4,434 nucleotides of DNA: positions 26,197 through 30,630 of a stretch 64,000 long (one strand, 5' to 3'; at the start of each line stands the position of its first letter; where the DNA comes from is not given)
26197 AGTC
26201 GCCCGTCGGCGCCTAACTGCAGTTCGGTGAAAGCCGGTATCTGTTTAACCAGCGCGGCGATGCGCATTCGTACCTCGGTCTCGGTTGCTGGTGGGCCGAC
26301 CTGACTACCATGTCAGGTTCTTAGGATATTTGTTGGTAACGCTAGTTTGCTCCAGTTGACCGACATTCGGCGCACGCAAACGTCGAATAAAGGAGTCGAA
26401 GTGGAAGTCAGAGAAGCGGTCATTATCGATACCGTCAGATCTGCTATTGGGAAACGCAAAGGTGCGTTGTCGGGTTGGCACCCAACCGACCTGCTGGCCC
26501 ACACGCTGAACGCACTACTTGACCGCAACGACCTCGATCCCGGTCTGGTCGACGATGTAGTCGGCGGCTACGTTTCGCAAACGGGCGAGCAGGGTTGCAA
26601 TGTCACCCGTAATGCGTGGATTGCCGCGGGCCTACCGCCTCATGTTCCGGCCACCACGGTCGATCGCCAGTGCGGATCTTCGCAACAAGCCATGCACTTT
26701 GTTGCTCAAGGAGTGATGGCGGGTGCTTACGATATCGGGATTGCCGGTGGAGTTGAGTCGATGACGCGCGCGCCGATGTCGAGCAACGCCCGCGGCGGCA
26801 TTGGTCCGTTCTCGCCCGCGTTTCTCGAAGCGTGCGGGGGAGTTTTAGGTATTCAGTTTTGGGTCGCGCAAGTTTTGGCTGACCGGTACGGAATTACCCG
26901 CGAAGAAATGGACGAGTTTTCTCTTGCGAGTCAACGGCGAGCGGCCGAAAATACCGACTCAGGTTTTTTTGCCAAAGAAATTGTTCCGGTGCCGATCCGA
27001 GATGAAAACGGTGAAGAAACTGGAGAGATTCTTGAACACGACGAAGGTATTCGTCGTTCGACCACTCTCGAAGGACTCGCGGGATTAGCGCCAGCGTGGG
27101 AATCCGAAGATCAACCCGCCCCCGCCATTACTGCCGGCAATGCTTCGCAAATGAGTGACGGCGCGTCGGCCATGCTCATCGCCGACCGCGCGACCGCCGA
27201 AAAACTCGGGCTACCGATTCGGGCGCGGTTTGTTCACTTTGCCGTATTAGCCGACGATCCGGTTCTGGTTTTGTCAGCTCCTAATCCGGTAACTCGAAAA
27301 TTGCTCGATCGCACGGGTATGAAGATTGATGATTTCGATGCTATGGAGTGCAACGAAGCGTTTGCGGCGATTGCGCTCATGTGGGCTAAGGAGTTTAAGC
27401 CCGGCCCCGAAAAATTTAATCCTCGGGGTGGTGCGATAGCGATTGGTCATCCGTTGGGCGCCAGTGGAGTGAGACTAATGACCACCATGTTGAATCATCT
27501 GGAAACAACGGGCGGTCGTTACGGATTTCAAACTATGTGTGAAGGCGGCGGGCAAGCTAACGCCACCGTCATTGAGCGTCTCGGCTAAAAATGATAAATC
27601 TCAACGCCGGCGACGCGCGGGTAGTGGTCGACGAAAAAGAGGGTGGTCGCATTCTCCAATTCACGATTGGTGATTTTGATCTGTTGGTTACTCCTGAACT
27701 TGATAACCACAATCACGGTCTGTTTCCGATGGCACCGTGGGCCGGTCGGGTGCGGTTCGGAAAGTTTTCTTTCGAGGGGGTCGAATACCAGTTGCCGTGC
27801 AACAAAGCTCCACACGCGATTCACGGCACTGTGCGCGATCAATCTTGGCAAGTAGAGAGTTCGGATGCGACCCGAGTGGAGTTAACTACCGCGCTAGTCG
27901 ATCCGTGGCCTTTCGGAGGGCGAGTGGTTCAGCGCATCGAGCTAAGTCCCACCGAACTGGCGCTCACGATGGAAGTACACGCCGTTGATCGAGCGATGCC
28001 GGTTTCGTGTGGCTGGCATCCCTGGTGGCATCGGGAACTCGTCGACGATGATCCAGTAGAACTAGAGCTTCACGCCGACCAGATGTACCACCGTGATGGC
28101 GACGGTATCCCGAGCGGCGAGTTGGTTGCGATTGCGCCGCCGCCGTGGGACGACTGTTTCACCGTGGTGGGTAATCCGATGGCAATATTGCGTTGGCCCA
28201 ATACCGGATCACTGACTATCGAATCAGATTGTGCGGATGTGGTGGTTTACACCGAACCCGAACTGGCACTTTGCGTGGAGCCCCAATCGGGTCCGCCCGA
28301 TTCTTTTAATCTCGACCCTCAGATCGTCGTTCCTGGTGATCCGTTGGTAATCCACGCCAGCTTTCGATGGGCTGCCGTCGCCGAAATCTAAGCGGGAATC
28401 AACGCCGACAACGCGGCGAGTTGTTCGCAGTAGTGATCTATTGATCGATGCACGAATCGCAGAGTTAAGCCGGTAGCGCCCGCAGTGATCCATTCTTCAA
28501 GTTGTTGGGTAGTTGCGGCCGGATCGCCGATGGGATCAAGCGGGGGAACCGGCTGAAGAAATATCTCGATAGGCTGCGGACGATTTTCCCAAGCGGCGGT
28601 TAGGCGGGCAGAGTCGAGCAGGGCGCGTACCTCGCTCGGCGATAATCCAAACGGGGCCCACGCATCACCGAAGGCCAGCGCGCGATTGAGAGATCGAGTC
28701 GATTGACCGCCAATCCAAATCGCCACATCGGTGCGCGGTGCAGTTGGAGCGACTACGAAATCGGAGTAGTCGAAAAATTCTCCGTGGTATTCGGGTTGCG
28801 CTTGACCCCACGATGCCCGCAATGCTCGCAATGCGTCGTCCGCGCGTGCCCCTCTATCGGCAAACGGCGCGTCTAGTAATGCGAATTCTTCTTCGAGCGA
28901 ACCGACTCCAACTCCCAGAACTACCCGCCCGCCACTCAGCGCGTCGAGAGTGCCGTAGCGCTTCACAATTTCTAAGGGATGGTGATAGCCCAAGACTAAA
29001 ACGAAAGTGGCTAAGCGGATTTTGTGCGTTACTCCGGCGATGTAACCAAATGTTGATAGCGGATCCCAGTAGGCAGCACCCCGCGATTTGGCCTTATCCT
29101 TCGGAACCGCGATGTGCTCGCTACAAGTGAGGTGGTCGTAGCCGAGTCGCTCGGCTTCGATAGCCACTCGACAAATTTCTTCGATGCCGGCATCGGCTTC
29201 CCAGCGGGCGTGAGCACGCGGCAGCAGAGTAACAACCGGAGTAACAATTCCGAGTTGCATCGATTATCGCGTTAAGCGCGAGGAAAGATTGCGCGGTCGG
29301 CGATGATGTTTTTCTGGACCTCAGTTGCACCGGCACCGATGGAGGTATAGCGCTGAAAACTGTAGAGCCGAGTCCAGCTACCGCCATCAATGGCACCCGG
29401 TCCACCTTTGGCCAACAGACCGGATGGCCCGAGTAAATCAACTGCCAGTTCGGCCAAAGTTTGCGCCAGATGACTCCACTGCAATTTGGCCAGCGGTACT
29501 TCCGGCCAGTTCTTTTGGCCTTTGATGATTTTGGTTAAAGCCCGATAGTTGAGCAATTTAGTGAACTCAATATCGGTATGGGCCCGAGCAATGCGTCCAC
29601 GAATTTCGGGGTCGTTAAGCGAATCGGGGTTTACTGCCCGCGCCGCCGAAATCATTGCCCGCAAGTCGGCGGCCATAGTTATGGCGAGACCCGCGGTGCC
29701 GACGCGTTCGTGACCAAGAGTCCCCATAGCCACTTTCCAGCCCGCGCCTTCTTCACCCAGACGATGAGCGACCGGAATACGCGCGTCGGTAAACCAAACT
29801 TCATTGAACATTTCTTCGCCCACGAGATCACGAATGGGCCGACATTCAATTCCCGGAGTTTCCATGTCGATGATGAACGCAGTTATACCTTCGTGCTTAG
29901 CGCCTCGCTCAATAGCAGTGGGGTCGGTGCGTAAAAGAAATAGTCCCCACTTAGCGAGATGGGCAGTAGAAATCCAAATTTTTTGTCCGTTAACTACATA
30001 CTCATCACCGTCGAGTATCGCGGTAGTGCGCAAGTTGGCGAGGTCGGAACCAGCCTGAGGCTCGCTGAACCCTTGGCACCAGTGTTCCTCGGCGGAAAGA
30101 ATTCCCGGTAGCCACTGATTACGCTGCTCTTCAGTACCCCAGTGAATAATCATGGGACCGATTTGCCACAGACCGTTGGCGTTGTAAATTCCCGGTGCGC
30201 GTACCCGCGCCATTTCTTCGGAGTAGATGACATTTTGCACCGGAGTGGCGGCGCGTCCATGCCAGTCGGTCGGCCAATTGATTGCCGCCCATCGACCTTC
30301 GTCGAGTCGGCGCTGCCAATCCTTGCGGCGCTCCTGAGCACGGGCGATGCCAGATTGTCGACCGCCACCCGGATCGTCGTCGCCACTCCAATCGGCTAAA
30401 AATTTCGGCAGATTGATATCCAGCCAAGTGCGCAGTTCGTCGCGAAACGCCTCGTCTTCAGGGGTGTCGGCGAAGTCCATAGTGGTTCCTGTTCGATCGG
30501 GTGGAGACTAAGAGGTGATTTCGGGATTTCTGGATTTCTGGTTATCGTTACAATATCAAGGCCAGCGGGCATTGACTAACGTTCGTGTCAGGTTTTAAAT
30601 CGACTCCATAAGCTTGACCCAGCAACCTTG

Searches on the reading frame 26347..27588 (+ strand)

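Call 51: search_protein_families(library=pfam, proteins=[window:26347-27588:+], max_evalue=0.00001)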
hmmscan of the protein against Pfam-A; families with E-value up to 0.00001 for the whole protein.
window:26347-27588:+ (413 aa): 2 families
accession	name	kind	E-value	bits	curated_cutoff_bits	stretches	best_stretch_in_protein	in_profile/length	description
PF00108.29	Thiolase_N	-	1.8e-63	214.8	26.4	1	25-281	2-259/260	Thiolase, N-terminal domain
PF02803.24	Thiolase_C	-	2.3e-38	131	27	1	290-411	2-123/123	Thiolase, C-terminal domain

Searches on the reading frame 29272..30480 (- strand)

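Call 51: search_protein_families(library=pfam, proteins=[window:29272-30480:-], max_evalue=0.00001)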
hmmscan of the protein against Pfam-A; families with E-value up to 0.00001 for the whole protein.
window:29272-30480:- (402 aa): 3 families
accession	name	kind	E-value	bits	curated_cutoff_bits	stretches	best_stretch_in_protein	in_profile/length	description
PF00441.29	Acyl-CoA_dh_1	-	2.2e-26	93.2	22.4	1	245-397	1-149/150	Acyl-CoA dehydrogenase, C-terminal domain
PF02770.24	Acyl-CoA_dh_M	-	3.4e-20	72.4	33.3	1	135-224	1-86/97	Acyl-CoA dehydrogenase, middle domain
PF02771.21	Acyl-CoA_dh_N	-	8.1e-14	52.4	22.9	1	6-131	1-113/113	Acyl-CoA dehydrogenase, N-terminal domain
